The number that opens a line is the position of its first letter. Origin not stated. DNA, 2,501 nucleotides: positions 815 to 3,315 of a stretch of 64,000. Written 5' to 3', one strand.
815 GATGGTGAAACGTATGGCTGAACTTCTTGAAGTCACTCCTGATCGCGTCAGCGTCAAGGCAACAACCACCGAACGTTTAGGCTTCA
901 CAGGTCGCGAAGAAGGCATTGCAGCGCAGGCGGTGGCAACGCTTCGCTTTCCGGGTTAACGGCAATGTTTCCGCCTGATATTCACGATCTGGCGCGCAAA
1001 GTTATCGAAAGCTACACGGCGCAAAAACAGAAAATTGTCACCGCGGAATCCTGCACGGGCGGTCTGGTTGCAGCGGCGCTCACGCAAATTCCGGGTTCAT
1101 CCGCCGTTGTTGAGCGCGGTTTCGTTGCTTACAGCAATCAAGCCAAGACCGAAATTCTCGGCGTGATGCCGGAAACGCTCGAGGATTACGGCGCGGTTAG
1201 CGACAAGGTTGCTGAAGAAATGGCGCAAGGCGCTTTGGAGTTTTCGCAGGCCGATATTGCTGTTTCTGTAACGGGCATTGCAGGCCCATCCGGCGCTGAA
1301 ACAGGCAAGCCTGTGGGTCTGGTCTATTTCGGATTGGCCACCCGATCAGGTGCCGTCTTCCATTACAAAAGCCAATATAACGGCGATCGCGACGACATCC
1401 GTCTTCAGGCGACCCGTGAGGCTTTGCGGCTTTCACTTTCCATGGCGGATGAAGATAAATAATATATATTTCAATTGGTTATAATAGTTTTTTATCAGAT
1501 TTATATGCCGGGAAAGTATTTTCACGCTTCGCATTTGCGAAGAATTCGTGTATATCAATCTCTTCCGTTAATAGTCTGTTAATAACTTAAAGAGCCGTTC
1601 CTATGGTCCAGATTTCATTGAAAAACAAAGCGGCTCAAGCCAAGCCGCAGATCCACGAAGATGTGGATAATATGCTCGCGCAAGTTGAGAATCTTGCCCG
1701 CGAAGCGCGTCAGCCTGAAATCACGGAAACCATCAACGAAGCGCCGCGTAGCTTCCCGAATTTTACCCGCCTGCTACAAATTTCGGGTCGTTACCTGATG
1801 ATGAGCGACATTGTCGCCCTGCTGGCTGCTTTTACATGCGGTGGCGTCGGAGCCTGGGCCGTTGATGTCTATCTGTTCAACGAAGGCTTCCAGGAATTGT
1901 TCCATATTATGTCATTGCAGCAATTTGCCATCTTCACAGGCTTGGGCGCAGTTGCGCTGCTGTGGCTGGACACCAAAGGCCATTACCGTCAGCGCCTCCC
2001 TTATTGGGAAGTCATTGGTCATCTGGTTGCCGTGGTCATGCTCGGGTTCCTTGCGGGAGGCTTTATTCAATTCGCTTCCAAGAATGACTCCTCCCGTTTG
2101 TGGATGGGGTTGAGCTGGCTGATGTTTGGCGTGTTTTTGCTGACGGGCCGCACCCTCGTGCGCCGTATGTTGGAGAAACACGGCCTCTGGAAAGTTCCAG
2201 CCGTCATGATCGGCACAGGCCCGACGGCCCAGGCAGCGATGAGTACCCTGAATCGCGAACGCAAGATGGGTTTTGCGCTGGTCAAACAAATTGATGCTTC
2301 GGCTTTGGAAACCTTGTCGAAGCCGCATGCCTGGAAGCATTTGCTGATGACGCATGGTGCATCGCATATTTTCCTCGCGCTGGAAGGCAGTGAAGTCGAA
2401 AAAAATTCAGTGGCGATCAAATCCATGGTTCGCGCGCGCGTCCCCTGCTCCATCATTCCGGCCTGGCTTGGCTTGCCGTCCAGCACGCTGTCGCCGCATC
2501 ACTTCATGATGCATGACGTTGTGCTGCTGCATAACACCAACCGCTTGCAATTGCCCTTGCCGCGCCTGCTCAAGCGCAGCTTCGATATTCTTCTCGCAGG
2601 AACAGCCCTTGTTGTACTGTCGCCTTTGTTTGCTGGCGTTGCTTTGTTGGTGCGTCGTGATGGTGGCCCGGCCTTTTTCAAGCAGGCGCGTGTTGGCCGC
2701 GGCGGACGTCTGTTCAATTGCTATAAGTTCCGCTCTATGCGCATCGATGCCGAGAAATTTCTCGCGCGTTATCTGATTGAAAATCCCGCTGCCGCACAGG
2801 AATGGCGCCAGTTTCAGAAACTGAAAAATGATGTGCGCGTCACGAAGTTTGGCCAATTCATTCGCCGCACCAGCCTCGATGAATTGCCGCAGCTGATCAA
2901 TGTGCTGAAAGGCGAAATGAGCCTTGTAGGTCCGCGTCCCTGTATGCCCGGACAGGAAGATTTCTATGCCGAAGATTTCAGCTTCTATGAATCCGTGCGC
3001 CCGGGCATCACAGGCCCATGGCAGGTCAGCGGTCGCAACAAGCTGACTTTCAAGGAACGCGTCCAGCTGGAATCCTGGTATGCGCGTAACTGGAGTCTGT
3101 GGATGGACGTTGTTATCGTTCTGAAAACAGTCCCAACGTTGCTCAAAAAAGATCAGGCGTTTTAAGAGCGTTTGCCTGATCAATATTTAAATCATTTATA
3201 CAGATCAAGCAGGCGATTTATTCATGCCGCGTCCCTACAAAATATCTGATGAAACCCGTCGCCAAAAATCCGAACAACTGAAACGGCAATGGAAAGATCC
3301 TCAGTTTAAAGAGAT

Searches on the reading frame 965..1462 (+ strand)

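Call 6: search_protein_families(library=pfam, proteins=[window:965-1462:+], max_evalue=0.001)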
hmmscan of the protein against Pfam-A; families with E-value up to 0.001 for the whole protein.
window:965-1462:+ (165 aa): 1 family
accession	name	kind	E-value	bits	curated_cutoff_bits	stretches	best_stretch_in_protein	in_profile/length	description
PF02464.23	CinA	-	2.8e-56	189.9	23.5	1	8-158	3-152/155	Competence-damaged protein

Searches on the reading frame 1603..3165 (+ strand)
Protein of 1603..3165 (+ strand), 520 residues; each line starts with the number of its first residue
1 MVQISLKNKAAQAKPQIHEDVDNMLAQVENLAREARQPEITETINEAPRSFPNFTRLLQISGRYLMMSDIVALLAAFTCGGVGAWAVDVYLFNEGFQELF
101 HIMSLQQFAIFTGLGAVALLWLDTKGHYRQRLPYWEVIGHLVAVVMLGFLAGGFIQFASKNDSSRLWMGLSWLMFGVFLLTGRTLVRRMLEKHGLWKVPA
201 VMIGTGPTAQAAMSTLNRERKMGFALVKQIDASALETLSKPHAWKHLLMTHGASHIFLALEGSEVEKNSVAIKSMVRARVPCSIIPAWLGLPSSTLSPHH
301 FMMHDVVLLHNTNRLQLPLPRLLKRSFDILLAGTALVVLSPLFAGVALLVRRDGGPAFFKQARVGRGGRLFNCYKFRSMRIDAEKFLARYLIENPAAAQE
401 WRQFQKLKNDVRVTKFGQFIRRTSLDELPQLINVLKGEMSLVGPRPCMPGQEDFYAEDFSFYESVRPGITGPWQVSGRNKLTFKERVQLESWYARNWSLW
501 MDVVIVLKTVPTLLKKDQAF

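Call 6: search_protein_families(library=pfam, proteins=[window:1603-3165:+], max_evalue=0.001)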
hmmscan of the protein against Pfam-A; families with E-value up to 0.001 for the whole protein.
window:1603-3165:+ (520 aa): 2 families
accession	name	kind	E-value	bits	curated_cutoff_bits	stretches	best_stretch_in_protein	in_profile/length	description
PF02397.22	Bac_transf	-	1.5e-65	220.5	27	1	324-514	1-178/179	Bacterial sugar transferase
PF13727.12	CoA_binding_3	-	3.6e-06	27.5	25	1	132-231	13-111/175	CoA-binding domain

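Call 20: search_protein_families(library=ncbifam, proteins=[window:1603-3165:+], max_evalue=0.00001)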
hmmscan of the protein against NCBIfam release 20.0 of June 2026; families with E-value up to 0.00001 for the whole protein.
window:1603-3165:+ (520 aa): 10 families
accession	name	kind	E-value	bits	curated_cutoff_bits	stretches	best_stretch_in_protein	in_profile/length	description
TIGR03022.1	WbaP_sugtrans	subfamily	9.2e-125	417.4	403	1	65-519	1-455/456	undecaprenyl-phosphate galactose phosphotransferase WbaP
TIGR03025.1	EPS_sugtrans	subfamily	1.8e-105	353.7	295.55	1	70-519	4-444/445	exopolysaccharide biosynthesis polyprenyl glycosylphosphotransferase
NF011751.0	PRK15204.1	equivalog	1.7e-89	300.6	907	1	114-520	64-476/476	undecaprenyl-phosphate galactose phosphotransferase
TIGR03023.1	WcaJ_sugtrans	equivalog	2.6e-82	277.5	410.75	1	99-520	24-453/453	undecaprenyl-phosphate glucose phosphotransferase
NF052601.1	undeca_RfbP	equivalog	2.3e-63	213.7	330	1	319-514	40-236/244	undecaprenyl-phosphate galactose phosphotransferase family protein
NF041877.1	EPS_EpsZ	equivalog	2.7e-57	194.4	800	1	171-515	109-454/459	exopolysaccharide biosynthesis polyisoprenyl-phosphate hexose-1-phosphate transferase EpsZ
TIGR03013.1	EpsB_2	subfamily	9e-48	163.4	393.35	1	321-514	252-437/443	TIGR03013 family XrtA/PEP-CTERM system glycosyltransferase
NF007518.0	PRK10124.1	equivalog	1.8e-43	148.9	684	1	96-510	44-454/464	undecaprenyl-phosphate glucose phosphotransferase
NF050817.1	PolSacchBiosHfsE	equivalog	1.3e-36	126.3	750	1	322-517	270-463/467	polysaccharide biosynthesis protein HfsE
NF045514.1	glycotran_HepC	equivalog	4.6e-24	84.9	140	1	316-447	109-212/220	heterocyst development glycosyltransferase HepC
